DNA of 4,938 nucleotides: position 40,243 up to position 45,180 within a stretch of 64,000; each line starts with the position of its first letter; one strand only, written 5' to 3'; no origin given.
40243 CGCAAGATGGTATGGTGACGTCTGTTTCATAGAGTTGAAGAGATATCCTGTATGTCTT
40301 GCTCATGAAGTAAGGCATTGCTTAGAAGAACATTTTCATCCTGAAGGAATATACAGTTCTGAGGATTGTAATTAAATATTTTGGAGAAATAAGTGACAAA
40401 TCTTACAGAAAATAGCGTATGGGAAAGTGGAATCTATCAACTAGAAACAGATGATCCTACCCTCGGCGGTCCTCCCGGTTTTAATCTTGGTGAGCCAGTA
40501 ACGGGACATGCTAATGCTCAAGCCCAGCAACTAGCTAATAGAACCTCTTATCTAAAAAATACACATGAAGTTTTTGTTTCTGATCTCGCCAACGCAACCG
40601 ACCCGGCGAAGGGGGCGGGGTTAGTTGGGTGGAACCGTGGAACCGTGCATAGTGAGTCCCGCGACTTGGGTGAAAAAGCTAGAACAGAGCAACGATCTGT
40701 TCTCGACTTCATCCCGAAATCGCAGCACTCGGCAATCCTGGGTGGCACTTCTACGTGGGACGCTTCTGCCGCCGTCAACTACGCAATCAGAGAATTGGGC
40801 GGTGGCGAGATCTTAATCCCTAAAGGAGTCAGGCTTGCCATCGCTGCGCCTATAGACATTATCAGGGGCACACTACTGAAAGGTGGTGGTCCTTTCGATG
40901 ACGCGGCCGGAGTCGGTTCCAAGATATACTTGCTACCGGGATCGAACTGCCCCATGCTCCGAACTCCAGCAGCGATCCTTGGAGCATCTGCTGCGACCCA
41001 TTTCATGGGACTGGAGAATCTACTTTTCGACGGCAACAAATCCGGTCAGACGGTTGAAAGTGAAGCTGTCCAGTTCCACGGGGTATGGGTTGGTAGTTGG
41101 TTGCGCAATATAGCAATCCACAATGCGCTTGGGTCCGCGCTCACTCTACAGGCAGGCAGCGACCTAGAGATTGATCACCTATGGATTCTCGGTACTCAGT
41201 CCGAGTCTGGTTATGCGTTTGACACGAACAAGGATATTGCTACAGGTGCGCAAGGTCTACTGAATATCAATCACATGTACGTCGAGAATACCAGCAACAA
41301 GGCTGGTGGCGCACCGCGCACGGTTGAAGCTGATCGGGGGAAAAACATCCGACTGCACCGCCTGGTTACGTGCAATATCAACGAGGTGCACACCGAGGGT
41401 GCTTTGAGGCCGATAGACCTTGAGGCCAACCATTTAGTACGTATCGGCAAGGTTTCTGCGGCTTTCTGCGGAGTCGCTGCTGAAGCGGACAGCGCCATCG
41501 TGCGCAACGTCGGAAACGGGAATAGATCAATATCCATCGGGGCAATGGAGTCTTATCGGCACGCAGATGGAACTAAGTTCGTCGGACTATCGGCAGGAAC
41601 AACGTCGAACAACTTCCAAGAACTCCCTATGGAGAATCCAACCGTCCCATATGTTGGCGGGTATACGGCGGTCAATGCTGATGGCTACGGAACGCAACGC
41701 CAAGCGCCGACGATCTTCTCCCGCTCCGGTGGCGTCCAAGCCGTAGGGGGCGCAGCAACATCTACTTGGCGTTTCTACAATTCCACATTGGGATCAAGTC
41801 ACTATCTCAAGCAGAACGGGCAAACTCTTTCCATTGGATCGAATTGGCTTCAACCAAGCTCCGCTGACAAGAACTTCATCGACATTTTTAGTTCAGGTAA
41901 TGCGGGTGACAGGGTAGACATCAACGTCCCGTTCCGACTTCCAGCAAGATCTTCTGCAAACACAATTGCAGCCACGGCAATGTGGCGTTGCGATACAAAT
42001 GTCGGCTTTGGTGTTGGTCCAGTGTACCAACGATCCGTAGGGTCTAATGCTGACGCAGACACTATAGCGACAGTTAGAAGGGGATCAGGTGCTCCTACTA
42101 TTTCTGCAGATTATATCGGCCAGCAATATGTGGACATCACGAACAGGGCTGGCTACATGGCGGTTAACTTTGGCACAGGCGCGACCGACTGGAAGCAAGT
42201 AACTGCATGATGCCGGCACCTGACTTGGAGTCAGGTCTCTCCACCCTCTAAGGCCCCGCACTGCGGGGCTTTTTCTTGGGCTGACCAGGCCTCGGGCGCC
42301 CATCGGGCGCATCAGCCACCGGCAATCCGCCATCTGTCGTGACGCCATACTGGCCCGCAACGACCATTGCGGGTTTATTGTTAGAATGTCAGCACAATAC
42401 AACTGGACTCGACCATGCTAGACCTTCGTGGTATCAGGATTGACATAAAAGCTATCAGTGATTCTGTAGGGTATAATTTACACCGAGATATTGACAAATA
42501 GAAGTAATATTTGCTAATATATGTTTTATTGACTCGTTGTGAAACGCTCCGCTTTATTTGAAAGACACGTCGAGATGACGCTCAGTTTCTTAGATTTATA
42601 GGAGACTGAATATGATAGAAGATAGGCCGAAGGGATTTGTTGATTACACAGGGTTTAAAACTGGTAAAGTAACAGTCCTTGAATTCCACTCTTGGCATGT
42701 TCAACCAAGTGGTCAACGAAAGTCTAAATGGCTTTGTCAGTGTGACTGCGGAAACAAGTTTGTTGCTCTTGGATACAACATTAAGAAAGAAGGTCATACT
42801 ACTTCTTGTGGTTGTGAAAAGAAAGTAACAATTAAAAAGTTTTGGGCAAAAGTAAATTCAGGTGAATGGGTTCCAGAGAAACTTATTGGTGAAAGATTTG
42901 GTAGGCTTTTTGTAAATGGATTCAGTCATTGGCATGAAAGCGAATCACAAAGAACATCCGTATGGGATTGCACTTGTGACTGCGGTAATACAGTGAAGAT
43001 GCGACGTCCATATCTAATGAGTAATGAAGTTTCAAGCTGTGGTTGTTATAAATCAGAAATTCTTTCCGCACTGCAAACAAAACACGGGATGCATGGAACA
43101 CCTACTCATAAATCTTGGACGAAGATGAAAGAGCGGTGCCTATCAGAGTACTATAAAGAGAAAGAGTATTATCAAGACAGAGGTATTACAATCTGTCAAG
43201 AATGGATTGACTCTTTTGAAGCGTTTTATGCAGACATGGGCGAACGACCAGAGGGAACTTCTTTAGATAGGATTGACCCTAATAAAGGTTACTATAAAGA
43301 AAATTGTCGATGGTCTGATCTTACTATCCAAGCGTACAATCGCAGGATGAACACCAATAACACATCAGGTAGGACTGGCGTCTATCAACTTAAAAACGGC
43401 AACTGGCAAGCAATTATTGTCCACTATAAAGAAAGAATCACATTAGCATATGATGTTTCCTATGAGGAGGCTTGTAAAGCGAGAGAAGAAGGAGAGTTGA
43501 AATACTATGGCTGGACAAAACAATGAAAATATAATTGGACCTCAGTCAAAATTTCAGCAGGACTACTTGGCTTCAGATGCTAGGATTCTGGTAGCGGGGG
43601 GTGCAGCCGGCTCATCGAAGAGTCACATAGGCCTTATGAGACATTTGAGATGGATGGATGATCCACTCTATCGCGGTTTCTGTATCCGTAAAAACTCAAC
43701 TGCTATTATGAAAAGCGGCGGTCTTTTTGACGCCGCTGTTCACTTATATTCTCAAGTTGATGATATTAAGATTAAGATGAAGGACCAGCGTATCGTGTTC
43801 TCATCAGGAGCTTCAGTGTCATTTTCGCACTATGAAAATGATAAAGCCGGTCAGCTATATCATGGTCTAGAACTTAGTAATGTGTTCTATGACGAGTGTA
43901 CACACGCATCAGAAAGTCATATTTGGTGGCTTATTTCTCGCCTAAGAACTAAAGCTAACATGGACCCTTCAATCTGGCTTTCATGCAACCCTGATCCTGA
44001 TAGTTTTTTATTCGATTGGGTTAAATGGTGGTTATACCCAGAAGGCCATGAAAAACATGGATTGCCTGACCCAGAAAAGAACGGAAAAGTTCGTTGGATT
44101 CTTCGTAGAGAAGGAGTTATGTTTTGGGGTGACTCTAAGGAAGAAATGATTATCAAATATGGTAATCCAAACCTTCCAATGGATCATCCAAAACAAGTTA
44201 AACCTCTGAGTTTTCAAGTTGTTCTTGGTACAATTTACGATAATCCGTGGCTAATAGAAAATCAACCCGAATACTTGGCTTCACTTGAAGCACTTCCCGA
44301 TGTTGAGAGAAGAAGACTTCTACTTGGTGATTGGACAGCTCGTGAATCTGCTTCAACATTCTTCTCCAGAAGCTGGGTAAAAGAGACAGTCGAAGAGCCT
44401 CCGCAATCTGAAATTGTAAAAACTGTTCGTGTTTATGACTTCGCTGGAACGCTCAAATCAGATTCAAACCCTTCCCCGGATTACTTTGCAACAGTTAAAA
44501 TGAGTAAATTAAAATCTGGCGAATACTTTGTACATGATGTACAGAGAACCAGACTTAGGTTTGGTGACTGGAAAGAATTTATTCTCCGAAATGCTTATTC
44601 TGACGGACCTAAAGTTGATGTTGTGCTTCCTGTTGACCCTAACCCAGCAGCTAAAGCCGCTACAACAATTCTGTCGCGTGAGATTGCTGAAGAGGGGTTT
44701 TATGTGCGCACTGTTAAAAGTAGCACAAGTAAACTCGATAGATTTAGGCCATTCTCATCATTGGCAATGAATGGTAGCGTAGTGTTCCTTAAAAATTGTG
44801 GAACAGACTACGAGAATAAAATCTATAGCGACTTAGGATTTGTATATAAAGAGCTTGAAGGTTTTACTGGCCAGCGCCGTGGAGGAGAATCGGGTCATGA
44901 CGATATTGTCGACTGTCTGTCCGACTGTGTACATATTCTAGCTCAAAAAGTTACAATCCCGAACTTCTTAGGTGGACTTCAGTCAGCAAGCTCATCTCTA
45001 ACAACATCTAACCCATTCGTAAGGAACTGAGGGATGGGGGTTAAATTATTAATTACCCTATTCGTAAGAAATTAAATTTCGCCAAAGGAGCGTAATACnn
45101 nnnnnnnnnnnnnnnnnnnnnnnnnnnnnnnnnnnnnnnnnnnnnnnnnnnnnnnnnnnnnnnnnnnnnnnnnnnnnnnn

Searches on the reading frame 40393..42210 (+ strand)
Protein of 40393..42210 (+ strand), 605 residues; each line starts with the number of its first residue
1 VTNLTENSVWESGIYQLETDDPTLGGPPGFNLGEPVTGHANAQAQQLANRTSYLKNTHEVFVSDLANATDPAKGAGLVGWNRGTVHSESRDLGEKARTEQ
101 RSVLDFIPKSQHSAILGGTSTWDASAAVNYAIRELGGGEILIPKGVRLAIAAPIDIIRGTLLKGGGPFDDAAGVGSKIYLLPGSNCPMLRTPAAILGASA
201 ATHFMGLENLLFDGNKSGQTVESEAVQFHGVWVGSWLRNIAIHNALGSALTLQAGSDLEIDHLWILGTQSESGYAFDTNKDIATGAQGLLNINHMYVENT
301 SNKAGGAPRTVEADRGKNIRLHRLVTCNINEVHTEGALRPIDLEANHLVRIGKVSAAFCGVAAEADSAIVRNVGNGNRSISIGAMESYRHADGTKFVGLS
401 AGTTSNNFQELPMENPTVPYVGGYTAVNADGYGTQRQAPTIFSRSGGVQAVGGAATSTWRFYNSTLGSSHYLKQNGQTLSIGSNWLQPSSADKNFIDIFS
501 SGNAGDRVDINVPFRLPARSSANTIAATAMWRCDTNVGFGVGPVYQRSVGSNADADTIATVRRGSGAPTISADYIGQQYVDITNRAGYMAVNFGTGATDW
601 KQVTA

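Call 13: search_protein_families(library=phrogs, proteins=[window:40393-42210:+], max_evalue=0.01)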
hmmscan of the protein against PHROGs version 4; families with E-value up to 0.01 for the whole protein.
window:40393-42210:+ (605 aa): 5 families
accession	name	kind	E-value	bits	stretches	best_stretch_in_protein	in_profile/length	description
phrog_38759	-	unknown function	3.2e-14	53.4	1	1-69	1-60/920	-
phrog_3100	-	tail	2.2e-13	52.2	1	1-71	1-62/382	tail fiber protein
phrog_10372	-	unknown function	1e-12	49.5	1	1-66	1-57/218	-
phrog_33377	-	unknown function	5.5e-10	39.2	1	1-72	7-69/456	-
phrog_4209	-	tail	3e-09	37.4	1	1-60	1-51/406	tail fiber protein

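Call 14: search_protein_families(library=pfam, proteins=[window:40393-42210:+], max_evalue=0.01)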
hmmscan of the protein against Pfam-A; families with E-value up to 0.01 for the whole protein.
window:40393-42210:+ (605 aa): 0 families

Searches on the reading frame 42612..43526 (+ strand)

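Call 13: search_protein_families(library=phrogs, proteins=[window:42612-43526:+], max_evalue=0.01)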
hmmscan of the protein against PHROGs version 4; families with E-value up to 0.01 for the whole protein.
window:42612-43526:+ (304 aa): 12 families
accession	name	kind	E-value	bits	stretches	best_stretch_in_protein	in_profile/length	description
phrog_374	-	DNA, RNA and nucleotide metabolism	6.5e-80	270.6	2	89-300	195-408/617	HNH endonuclease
phrog_3377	-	DNA, RNA and nucleotide metabolism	3e-34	119.6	1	155-251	4-101/196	HNH endonuclease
phrog_8790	-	DNA, RNA and nucleotide metabolism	1.3e-32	114.6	1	155-287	15-141/241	restriction endonuclease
phrog_953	-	DNA, RNA and nucleotide metabolism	3.9e-18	67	1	151-291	214-354/420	HNH endonuclease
phrog_2081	-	DNA, RNA and nucleotide metabolism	1.2e-17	65.1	1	139-262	80-217/433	HNH endonuclease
phrog_4578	-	DNA, RNA and nucleotide metabolism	5.5e-16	59.7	1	207-300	21-116/130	HNH endonuclease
phrog_99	-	DNA, RNA and nucleotide metabolism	1.1e-13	52.6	1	205-300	165-261/383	HNH endonuclease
phrog_18493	-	unknown function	4e-12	47.4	2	90-171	59-134/136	-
phrog_3322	-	DNA, RNA and nucleotide metabolism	8.7e-06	26.7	1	210-248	100-135/162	endonuclease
phrog_27240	-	unknown function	1.8e-05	26.1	1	18-72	4-59/132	-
phrog_13470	-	DNA, RNA and nucleotide metabolism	7.1e-05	24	1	236-300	79-144/152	HNH endonuclease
phrog_3118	-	DNA, RNA and nucleotide metabolism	0.0071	16.8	0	212-233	65-86/287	HNH endonuclease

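Call 14: search_protein_families(library=pfam, proteins=[window:42612-43526:+], max_evalue=0.01)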
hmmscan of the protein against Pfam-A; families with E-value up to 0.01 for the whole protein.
window:42612-43526:+ (304 aa): 0 families

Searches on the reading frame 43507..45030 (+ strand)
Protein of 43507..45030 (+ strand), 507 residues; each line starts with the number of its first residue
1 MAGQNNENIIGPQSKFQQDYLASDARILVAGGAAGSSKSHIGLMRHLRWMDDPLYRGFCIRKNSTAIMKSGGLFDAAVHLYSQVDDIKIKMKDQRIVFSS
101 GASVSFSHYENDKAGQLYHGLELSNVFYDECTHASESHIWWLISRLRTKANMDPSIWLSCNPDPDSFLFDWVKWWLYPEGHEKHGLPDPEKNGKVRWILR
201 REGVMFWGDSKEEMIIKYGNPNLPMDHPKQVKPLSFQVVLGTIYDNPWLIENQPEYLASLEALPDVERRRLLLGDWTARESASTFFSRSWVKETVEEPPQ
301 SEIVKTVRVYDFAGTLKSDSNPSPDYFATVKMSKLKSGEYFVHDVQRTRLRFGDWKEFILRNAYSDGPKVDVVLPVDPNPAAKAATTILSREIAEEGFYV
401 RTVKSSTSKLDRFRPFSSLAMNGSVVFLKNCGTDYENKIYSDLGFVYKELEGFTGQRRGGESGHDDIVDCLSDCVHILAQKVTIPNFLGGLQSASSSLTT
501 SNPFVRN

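Call 13: search_protein_families(library=phrogs, proteins=[window:43507-45030:+], max_evalue=0.01)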
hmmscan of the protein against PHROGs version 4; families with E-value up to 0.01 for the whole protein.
window:43507-45030:+ (507 aa): 8 families
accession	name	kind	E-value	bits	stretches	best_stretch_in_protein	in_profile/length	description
phrog_979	-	head and packaging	7.6e-165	551.2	1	5-499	146-620/642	terminase large subunit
phrog_9526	-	head and packaging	3.4e-49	168.8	1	7-278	5-272/280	terminase large subunit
phrog_9453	-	head and packaging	1.2e-38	134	1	275-486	2-218/233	terminase large subunit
phrog_2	-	head and packaging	8.3e-20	72.1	1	11-471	265-585/807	terminase large subunit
phrog_38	-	head and packaging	2.4e-15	57.3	1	282-483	524-708/760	terminase large subunit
phrog_12171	-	head and packaging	8.5e-08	33.3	1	366-480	1-97/110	terminase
phrog_3717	-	head and packaging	4.4e-05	24.1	1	18-164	16-166/277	terminase large subunit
phrog_15848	-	head and packaging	0.0003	21.1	1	27-215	20-214/272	terminase large subunit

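Call 14: search_protein_families(library=pfam, proteins=[window:43507-45030:+], max_evalue=0.01)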
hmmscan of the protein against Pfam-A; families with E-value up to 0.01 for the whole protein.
window:43507-45030:+ (507 aa): 3 families
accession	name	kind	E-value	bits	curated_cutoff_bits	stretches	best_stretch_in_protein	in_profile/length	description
PF03237.21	Terminase_6N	-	1.7e-18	67.5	22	1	38-292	10-214/215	Terminase large subunit, T4likevirus-type, N-terminal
PF17289.8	Terminase_6C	-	2.9e-08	34.3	22.6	1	310-473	3-150/155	Terminase RNaseH-like domain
PF04466.19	Terminase_3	-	1.1e-06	28.8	23.2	1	26-166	3-141/201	Phage terminase large subunit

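Call 20: search_dna_similar(query=window:43507-45030:+, collection=phages, mode=protein, max_rows=25)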
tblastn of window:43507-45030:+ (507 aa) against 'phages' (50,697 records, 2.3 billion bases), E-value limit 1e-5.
Records with a match: 1309; places in all: 1335; records where one place covers at least 80% of the query: 1204.
Best place of each record, by identity: 80-90% 1; 60-80% 3; <60% 1305.
By first word of the organism name: Escherichia 343; Pseudomonas 232; Vibrio 150; Rheinheimera 115; Salmonella 101; Acinetobacter 45; Klebsiella 42; Erwinia 36; Campylobacter 24; Shigella 24; and 45 more.
By host as written in the record: - 188; Rheinheimera sp. BAL341 115; Escherichia coli 100; Pseudomonas aeruginosa 71; Escherichia coli K-12 MG1655 50; Pseudomonas aeruginosa PAO1 26; Campylobacter jejuni 22; Escherichia coli O157:H7 20; and 320 more.
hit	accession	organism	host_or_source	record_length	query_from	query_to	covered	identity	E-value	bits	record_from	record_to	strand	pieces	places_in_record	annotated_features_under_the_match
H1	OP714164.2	Pseudomonas phage vB_PsaM_M1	Pseudomonas sp. ZM01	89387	6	505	99%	82.0%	0e+0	857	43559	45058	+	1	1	large subunit terminase | homing endonuclease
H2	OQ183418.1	Pseudomonas phage vB_PpS_SYP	Pseudomonas plecoglossicida XSDHY-P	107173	8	504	98%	63.9%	0e+0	664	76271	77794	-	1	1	terminase-like family protein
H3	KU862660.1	Pseudomonas phage phiPMW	Pseudomonas putida PpG1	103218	8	504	98%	62.7%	0e+0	666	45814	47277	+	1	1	terminase large subunit | promoter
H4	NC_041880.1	Pseudomonas phage phiPMW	Pseudomonas putida PpG1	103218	8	504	98%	62.7%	0e+0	666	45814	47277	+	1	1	terminase large subunit | promoter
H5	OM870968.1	Pseudomonas phage vB_Paer_Ps25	Pseudomonas aeruginosa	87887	8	507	99%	40.3%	3e-108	359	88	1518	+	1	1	terminase large subunit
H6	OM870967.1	Pseudomonas phage vB_Paer_Ps12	Pseudomonas aeruginosa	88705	8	507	99%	40.3%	3e-108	359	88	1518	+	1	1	terminase large subunit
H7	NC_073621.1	Pseudomonas phage vB_Paer_Ps12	Pseudomonas aeruginosa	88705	8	507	99%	40.3%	3e-108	359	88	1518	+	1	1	terminase large subunit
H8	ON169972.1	Pseudomonas phage EM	Pseudomonas aeruginosa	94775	8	507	99%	40.3%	3e-108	359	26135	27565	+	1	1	terminase large subunit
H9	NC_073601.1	Pseudomonas phage EM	Pseudomonas aeruginosa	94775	8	507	99%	40.3%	3e-108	359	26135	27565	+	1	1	terminase large subunit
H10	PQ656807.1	Pseudomonas phage vB_Ps_ZCPS13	Pseudomonas aeruginosa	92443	8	507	99%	40.1%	7e-108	358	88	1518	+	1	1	terminase large subunit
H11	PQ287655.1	Pseudomonas phage HHBS9_1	Pseudomonas aeruginosa BWKH9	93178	8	507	99%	40.1%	7e-108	358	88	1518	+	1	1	terminase large subunit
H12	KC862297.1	Pseudomonas phage PAK_P1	Pseudomonas aeruginosa PAK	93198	8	507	99%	40.1%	7e-108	358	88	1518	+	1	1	putative terminase large subunit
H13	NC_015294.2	Pseudomonas phage PAK_P1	Pseudomonas aeruginosa PAK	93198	8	507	99%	40.1%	7e-108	358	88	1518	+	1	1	terminase large subunit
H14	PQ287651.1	Pseudomonas phage HHBS18_1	Pseudomonas aeruginosa BWKH18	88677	8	507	99%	40.1%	7e-108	358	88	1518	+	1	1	terminase large subunit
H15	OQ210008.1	Pseudomonas phage JS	Pseudomonas aeruginosa Paer42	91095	8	507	99%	40.1%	7e-108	358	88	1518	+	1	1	terminase large subunit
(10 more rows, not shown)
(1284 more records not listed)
